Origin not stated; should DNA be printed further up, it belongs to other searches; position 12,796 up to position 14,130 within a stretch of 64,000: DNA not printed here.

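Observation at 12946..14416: Two hidden paralogous 23-codon ORFs, one translationally coupled to a stand-alone SagB-type dehydrogenase: candidate novel peptide-modification system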

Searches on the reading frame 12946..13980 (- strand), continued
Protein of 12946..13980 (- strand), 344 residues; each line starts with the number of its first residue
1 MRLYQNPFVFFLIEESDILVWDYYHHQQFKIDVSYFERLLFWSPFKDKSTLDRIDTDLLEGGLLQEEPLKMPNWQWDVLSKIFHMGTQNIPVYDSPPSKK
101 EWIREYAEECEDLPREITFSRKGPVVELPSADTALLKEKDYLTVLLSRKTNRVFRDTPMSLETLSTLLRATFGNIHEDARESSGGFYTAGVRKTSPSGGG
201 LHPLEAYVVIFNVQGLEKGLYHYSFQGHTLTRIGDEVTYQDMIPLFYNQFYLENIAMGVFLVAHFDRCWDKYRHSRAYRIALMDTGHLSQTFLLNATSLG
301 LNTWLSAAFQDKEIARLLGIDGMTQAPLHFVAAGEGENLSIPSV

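Call 44: search_dna_similar(query=window:12946-13980:-, collection=plasmids, mode=protein, max_rows=25)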
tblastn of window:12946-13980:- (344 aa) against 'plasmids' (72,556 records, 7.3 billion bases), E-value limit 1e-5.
Records with a match: 264; places in all: 277; records where one place covers at least 80% of the query: 2.
Best place of each record, by identity: <60% 264.
By first word of the organism name: Escherichia 93; Klebsiella 27; Bacillus 23; Sinorhizobium 20; Rhizobium 10; Streptomyces 7; Mycobacterium 5; Borreliella 4; Halomicrobium 3; Natrinema 3; and 50 more.
By predicted mobility (MOB-suite, as given by PLSDB): conjugative 149; non-mobilizable 93; mobilizable 22.
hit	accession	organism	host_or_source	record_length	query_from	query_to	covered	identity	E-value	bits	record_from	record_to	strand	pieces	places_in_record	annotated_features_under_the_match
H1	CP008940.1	Candidatus Paracaedimonas acanthamoebae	Acanthamoeba polyphaga HN-3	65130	2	342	99%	41.1%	2e-70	244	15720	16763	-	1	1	hypothetical protein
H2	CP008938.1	Candidatus Paracaedimonas acanthamoebae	Acanthamoeba polyphaga HN-3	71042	1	342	99%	40.5%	6e-82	278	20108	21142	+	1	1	hypothetical protein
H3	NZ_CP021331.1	Maritalea myrionectae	pure culture,Lava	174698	71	337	78%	35.4%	3e-42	163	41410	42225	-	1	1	SagB/ThcOx family dehydrogenase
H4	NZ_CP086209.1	Priestia sp. J2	single cell,Peanut field soil,Peanut ...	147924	70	321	73%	36.3%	4e-32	134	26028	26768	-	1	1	SagB/ThcOx family dehydrogenase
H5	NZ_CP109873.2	Bacillus cereus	pepper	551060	70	321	73%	34.3%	2e-31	132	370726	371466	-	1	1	SagB/ThcOx family dehydrogenase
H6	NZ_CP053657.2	Bacillus cereus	culture,soil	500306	70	321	73%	34.3%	3e-31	131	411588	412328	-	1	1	SagB/ThcOx family dehydrogenase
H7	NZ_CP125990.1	Bacillus cereus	cell culture,soil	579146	70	321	73%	34.3%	3e-31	131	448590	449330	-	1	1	SagB/ThcOx family dehydrogenase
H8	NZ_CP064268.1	Bacillus pseudomycoides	cell culture,Zoo wolf area soil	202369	71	325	74%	33.1%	2e-30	129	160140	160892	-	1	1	SagB/ThcOx family dehydrogenase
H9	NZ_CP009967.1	Bacillus cereus E33L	Microbial isolate culture,Animal, ...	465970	70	321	73%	32.3%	1e-28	124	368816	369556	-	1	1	SagB/ThcOx family dehydrogenase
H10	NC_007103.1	Bacillus cereus E33L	-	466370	70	321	73%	32.3%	1e-28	124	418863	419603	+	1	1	SagB/ThcOx family dehydrogenase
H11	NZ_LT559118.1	Nonomuraea gerenzanensis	-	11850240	76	336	76%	30.2%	1e-23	108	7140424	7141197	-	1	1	none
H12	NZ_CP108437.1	Streptomyces sp. NBC_01281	-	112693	75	337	76%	30.0%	3e-23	108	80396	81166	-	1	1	SagB/ThcOx family dehydrogenase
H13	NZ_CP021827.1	Sinorhizobium meliloti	Medicago truncatula,Single Cell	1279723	75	341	78%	29.5%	9e-26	115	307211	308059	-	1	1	record has no annotation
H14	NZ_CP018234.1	Rhizobium leguminosarum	Vavilovia formosa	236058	74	334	76%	30.1%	2e-18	94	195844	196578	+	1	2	SagB family peptide dehydrogenase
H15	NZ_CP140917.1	Sinorhizobium medicae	Medicago lupulina,whole organism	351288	74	334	76%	29.6%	1e-20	100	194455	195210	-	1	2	SagB family peptide dehydrogenase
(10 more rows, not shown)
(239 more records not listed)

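Call 48: search_protein_families(library=pfam, proteins=[L006:1991-2713:+, L014:7077-7760:+, L014:4956-5861:+, L019:7122-8465:+, L024:7056-7763:+, L024:7753-8682:+, L033:6953-8056:+, L033:8075-9277:+, L043:7028-8671:+, L043:8673-9893:+], max_evalue=0.001)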
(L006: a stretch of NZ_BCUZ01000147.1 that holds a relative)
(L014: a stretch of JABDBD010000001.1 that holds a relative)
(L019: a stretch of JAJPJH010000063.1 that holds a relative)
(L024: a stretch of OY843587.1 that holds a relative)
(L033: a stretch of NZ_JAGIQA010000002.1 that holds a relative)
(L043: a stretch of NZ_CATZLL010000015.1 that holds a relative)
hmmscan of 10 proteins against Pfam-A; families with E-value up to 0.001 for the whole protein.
L006:1991-2713:+ (240 aa): 1 family
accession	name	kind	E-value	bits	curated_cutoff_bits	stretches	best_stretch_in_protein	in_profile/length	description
PF03591.19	AzlC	-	4.7e-30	105.3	32.1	1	27-164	1-136/137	AzlC protein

L014:7077-7760:+ (227 aa): 1 family
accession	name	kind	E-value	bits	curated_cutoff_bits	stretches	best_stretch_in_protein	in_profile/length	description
PF02592.20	Vut_1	-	5.5e-21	76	27.2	1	44-203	2-151/152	Putative vitamin uptake transporter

L014:4956-5861:+ (301 aa): 4 families
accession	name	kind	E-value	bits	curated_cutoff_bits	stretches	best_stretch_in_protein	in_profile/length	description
PF00561.26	Abhydrolase_1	-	1.1e-25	91.2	25.8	1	32-270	1-240/245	alpha/beta hydrolase fold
PF12697.13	Abhydrolase_6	-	6.3e-13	50.3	26.3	1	35-281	2-217/217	Alpha/beta hydrolase family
PF12146.15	Hydrolase_4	-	3.5e-10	40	27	1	61-135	34-112/239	Serine aminopeptidase, S33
PF03096.20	Ndr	-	1.1e-07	31.3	23.3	1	78-136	78-136/283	Ndr family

L019:7122-8465:+ (447 aa): 0 families

L024:7056-7763:+ (235 aa): 1 family
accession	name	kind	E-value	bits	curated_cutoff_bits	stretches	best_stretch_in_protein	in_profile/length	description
PF02592.20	Vut_1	-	5.6e-25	88.9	27.2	1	47-200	2-146/152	Putative vitamin uptake transporter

L024:7753-8682:+ (309 aa): 5 families
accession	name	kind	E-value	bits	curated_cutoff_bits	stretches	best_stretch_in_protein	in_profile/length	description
PF00561.26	Abhydrolase_1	-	1.4e-25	90.8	25.8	1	36-278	1-240/245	alpha/beta hydrolase fold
PF12146.15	Hydrolase_4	-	5.1e-12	46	27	1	64-279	33-235/239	Serine aminopeptidase, S33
PF12697.13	Abhydrolase_6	-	2.3e-10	41.9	26.3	1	40-280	3-208/217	Alpha/beta hydrolase family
PF03096.20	Ndr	-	5.4e-05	22.5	23.3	1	82-141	78-137/283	Ndr family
PF02230.22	Abhydrolase_2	-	0.00072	19.9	23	0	83-137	83-139/217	Phospholipase/Carboxylesterase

L033:6953-8056:+ (367 aa): 1 family
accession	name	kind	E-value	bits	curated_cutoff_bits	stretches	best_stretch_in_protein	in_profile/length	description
PF11583.14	AurF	-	7.6e-21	74.9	29.6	1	83-330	31-268/282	P-aminobenzoate N-oxygenase AurF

L033:8075-9277:+ (400 aa): 3 families
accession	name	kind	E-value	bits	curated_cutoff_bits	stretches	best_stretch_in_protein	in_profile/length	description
PF07690.21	MFS_1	-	3.8e-37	128.5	33.4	1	16-351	2-342/347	Major Facilitator Superfamily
PF00083.30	Sugar_tr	-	4.7e-10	39.4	22.3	1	47-114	48-118/452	Sugar (and other) transporter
PF13347.12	MFS_2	-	2e-06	27.1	27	1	8-153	222-373/427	MFS/sugar transport protein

L043:7028-8671:+ (547 aa): 2 families
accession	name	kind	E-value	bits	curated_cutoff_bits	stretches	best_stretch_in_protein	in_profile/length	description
PF16861.10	Carbam_trans_C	-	9e-55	185.3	27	1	375-537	1-167/170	Carbamoyltransferase C-terminus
PF02543.21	Carbam_trans_N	-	4.8e-22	79.3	24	1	121-332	126-346/346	Carbamoyltransferase N-terminus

L043:8673-9893:+ (406 aa): 3 families
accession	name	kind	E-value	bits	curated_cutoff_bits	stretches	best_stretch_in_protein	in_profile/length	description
PF07690.21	MFS_1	-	1e-28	100.7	33.4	2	21-305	6-291/347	Major Facilitator Superfamily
PF12832.13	MFS_1_like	-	2.4e-06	27.3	25.2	1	61-381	48-372/373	MFS_1 like family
PF05977.19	MFS_3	-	4.1e-06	25.9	27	1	44-394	42-389/524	Transmembrane secretion effector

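Call 49: predict_structure(alignment_id=A1)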
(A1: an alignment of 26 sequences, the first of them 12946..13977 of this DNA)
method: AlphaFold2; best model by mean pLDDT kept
length: 343 residues; sequences in the alignment: 26
mean_pLDDT: 81.4   pTM: 0.68
mean pLDDT of the five models: 81.4, 80.3, 79.3, 79.0, 75.5
residues with pLDDT >= 90: 153; 70-90: 107; 50-70: 66; < 50: 17
segments of 3 or more residues with pLDDT < 50: 85-90, 194-199
pLDDT, mean of each block of 10 residues (from residue 1): 87 83 76 90 80 92 86 66 51 66 67 63 95 93 92 95 96 63 53 48 89 97 92 93 91 95 68 59 88 97 94 92 88 88 74
secondary structure, 60 per line:
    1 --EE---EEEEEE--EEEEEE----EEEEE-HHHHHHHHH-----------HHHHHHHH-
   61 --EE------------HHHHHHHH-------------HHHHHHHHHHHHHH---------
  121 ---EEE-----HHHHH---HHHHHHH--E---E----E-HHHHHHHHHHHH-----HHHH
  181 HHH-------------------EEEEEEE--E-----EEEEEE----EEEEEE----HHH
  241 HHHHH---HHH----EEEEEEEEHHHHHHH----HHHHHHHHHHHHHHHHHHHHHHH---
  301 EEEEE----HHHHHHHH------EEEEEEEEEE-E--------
elements in order: E8-13 E16-21 E26-30 H32-40 H52-59 H77-84 H98-111 E124-126 H132-136 H140-146 H160-171 H177-183 E203-209 E218-223 E228-233 H238-245 E256-263 H264-270 H275-297 E301-305 H310-317 E324-333

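Call 51: fold_search(model_id=the predicted structure, library=pdb)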
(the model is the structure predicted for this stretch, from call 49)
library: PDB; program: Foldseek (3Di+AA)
matches with E <= 10: 308; with E <= 0.001: 126
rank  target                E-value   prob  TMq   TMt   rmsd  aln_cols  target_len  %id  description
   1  5lq4_A                9.6e-16  1.00  0.58  0.45   7.8       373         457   18  The Structure of ThcOx, the First Oxidase Protein from the Cyanobactin Pathways (released 2016-11-09)
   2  8pz5_A                1.7e-15  1.00  0.58  0.45   8.1       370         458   19  Structure of ThcOx, solved at wavelength 3.099 A (released 2023-10-25)
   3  7ly4_A                2.6e-15  1.00  0.49  0.52  16.8       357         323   20  Cryo-EM structure of the elongation module of the bacillamide NRPS, BmdB, in complex with the oxidase, BmdC (released 2022-02-02)
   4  5lq4_B                3.5e-15  1.00  0.57  0.44   8.1       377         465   19  The Structure of ThcOx, the First Oxidase Protein from the Cyanobactin Pathways (released 2016-11-09)
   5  7ly7_B                1.6e-14  1.00  0.50  0.52  16.6       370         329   19  Crystal structure of the elongation module of the bacillamide NRPS, BmdB, in complex with the oxidase BmdC (released 2022-02-02)
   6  8cqs_A                7.4e-13  1.00  0.50  0.87   2.7       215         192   19  Flavin mononucleotide-dependent nitroreductase B.thetaiotaomicron (BT_0217) (released 2024-03-27)
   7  3hoi                  1.2e-12  1.00  0.49  0.83   3.2       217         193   22  Crystal structure of FMN-dependent nitroreductase BF3017 from Bacteroides fragilis NCTC 9343 (YP_212631.1) from Bacteroi (released 2009-06-23)
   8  8cqs_B                2.5e-12  1.00  0.51  0.87   2.6       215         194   19  Flavin mononucleotide-dependent nitroreductase B.thetaiotaomicron (BT_0217) (released 2024-03-27)
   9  3hj9_A                5.3e-12  1.00  0.45  0.70  10.8       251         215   19  Crystal structure of a putative nitroreductase (reut_a1228) from ralstonia eutropha jmp134 at 2.00 A resolution (released 2009-06-16)
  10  3eo7                  6.8e-12  1.00  0.52  0.37   4.1       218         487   21  Crystal structure of a putative nitroreductase (ava_2154) from anabaena variabilis atcc 29413 at 1.80 A resolution (released 2008-10-28)
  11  3hj9_B                7.4e-11  1.00  0.49  0.77   7.5       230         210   20  Crystal structure of a putative nitroreductase (reut_a1228) from ralstonia eutropha jmp134 at 2.00 A resolution (released 2009-06-16)
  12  6grh_C                7.4e-11  1.00  0.46  0.58  15.8       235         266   23  E. coli Microcin synthetase McbBCD complex with truncated pro-MccB17 bound (released 2019-01-30)
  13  7ly5_B                9.9e-11  1.00  0.43  0.76  11.5       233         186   20  Proteolyzed crystal structure of the bacillamide NRPS, BmdB, in complex with the oxidase BmdC (released 2022-02-02)
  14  6gos_C                1.4e-10  1.00  0.47  0.59  17.1       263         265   22  E. coli Microcin synthetase McbBCD complex with pro-MccB17 bound (released 2019-01-30)
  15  5hdj_B                7.8e-07  1.00  0.39  0.52   5.2       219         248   16  Structure of B. megaterium NfrA1 (released 2016-04-06)
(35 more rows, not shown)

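Call 52: search_solved_structures(query=A1, max_evalue=1, show_alignments=2)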
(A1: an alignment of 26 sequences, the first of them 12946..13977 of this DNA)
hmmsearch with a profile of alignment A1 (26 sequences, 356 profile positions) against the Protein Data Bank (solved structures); distinct sequences matched with E-value up to 1: 23.
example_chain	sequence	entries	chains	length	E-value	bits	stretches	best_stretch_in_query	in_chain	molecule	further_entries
3eo7_A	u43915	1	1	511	1.8e-44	155.4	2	166-332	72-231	Putative Nitroreductase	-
8pz5_A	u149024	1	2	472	1.8e-24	89.6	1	126-308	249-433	SagB-type dehydrogenase domain protein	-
5lq4_B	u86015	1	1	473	1.8e-24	89.6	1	126-308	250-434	CyaGox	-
5lq4_A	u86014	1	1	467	1.9e-24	89.5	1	126-308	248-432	CyaGox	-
7ly4_A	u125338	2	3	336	1.5e-16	63.5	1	121-336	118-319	BmdC, Oxidase | BmdC, NRPS oxidase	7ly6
7ly7_B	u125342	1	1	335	1.6e-16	63.5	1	121-336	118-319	BmdC, Oxidase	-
7ly5_B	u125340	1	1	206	2.3e-16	62.9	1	142-337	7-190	BmdC, oxidase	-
6gos_C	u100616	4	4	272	6.1e-14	55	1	195-334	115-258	Microcin B17-processing protein McbC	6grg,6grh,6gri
3hoi_A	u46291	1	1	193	1.2e-13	53.9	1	128-333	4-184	FMN-dependent nitroreductase BF3017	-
8cqs_A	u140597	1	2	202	1e-12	50.9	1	126-329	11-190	Nitroreductase-like protein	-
3hj9_A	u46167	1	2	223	1.2e-06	30.9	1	126-338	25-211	Oxidoreductase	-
3gr3_A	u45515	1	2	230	0.00027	23.2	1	287-333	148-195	Nitroreductase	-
4dn2_A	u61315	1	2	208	0.001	21.3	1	281-327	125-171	Nitroreductase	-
5uu6_A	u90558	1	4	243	0.0044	19.2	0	234-342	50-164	NADPH-flavin oxidoreductase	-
3m5k_A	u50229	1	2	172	0.02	17.1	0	143-178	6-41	Putative NADH dehydrogenase/NAD(P)H nitroreductase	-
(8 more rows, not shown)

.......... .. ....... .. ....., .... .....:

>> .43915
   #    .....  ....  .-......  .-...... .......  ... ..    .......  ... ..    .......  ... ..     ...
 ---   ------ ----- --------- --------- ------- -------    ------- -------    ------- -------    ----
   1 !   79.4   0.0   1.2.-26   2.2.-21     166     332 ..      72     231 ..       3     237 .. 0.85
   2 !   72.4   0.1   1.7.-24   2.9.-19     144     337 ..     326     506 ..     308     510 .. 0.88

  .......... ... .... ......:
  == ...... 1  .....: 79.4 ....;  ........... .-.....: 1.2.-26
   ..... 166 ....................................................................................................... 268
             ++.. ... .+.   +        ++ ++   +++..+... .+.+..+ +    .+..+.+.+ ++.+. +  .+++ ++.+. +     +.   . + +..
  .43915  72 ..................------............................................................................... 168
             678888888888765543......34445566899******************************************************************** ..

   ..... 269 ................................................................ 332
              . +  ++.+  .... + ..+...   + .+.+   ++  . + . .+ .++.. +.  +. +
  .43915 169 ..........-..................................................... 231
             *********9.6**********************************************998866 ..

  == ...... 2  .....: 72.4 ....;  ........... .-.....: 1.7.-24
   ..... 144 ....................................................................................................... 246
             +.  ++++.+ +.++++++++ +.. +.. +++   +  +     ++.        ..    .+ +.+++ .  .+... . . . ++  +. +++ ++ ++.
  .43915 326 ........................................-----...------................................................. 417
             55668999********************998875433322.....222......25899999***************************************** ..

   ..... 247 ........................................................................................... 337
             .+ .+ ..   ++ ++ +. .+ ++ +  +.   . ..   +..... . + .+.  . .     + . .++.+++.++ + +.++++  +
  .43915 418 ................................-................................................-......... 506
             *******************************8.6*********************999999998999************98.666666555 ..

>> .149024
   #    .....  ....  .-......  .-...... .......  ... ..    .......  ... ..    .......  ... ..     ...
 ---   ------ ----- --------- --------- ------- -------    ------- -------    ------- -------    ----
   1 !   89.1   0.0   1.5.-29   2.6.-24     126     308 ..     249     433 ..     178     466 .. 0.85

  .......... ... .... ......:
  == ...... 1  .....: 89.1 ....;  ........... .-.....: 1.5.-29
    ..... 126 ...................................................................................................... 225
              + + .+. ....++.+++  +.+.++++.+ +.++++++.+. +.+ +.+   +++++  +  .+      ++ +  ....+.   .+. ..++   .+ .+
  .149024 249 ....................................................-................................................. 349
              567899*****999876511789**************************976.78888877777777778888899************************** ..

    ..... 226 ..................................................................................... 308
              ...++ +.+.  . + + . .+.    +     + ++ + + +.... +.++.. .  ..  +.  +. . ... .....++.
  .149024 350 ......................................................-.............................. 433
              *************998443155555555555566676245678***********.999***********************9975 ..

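Call 88: find_related_loci(query=A1, collection=metagenome_contigs, flank=4000)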
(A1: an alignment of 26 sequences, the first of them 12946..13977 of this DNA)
Query A1 (343 aa) in metagenome_contigs; peptide patterns used: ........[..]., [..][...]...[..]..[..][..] (x = any residue, [..] = any of these).
600 stretches matched a pattern (row limit reached: there are more); 498 encode a relative of the query (tblastn E <= 1e-3); the best 80 are kept; 80 distinct loci.
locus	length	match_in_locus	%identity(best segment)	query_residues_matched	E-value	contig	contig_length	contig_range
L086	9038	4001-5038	47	1-343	5e-97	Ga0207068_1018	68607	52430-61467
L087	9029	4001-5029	44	2-341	5e-94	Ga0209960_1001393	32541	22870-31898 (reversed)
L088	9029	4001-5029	42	2-341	2e-91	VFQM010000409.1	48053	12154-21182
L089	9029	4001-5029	42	2-341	4e-91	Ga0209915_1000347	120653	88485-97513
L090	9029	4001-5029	43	2-341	7e-91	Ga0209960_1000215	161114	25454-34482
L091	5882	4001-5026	40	2-340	5e-89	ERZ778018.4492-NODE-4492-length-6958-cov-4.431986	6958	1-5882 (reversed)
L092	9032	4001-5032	43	1-340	3e-88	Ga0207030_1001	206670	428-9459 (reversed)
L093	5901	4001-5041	44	1-340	5e-88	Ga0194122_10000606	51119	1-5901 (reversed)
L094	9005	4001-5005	44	5-336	1e-86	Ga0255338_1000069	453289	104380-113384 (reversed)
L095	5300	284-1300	42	1-336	8e-87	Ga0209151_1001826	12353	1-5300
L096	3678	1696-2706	43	5-336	9e-87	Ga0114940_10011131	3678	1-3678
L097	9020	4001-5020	43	5-341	4e-86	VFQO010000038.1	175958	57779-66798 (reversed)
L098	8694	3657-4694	42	3-343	8e-86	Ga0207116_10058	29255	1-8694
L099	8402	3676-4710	39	3-343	5e-84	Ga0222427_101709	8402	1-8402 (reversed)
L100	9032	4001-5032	41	1-341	1e-83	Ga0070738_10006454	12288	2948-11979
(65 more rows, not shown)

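Call 101: get_annotated_region(hit=H14, flank=6000)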
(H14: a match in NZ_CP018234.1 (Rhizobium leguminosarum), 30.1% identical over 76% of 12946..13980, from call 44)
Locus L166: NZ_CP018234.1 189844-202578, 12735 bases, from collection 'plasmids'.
description: Rhizobium leguminosarum strain Vaf-108 plasmid unnamed6, complete sequence
organism: Rhizobium leguminosarum (NCBI taxid 384)
taxonomy: Bacteria; Pseudomonadota; Alphaproteobacteria; Hyphomicrobiales; Rhizobiaceae; Rhizobium; Rhizobium leguminosarum
host: -; source: Vavilovia formosa; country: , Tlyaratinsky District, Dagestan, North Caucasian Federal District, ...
typing (MOB-suite, as given by PLSDB): conjugative; replicon rep_cluster_359; relaxase MOBP; mating-pair formation MPF_T
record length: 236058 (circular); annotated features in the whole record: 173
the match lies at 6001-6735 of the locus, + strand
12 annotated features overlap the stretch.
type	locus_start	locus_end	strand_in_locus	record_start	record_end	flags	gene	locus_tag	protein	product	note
CDS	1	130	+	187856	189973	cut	-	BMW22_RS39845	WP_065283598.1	recombinase family protein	GO:0006310 - DNA recombination [Evidence IEA]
CDS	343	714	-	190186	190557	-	-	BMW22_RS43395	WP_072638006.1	transposase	GO:0006313 - DNA transposition [Evidence IEA]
CDS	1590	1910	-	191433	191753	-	trxA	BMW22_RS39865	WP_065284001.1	thioredoxin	-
CDS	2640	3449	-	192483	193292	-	-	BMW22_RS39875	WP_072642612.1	2OG-Fe dioxygenase family protein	-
CDS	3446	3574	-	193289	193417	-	-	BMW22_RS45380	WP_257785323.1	hypothetical protein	-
CDS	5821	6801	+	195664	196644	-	-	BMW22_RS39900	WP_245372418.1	SagB family peptide dehydrogenase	-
CDS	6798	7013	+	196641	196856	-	-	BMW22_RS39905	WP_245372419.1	hypothetical protein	-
CDS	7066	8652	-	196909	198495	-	-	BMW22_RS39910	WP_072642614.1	IS66 family transposase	-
CDS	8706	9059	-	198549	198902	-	tnpB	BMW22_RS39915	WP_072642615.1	IS66 family insertion sequence element accessory protein TnpB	-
CDS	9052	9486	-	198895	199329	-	-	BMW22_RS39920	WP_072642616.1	transposase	GO:0006313 - DNA transposition [Evidence IEA]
CDS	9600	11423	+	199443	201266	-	ltrA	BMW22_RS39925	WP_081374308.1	group II intron reverse transcriptase/maturase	GO:0000373 - Group II intron splicing [Evidence IEA]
CDS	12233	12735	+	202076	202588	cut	-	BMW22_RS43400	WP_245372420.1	hypothetical protein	-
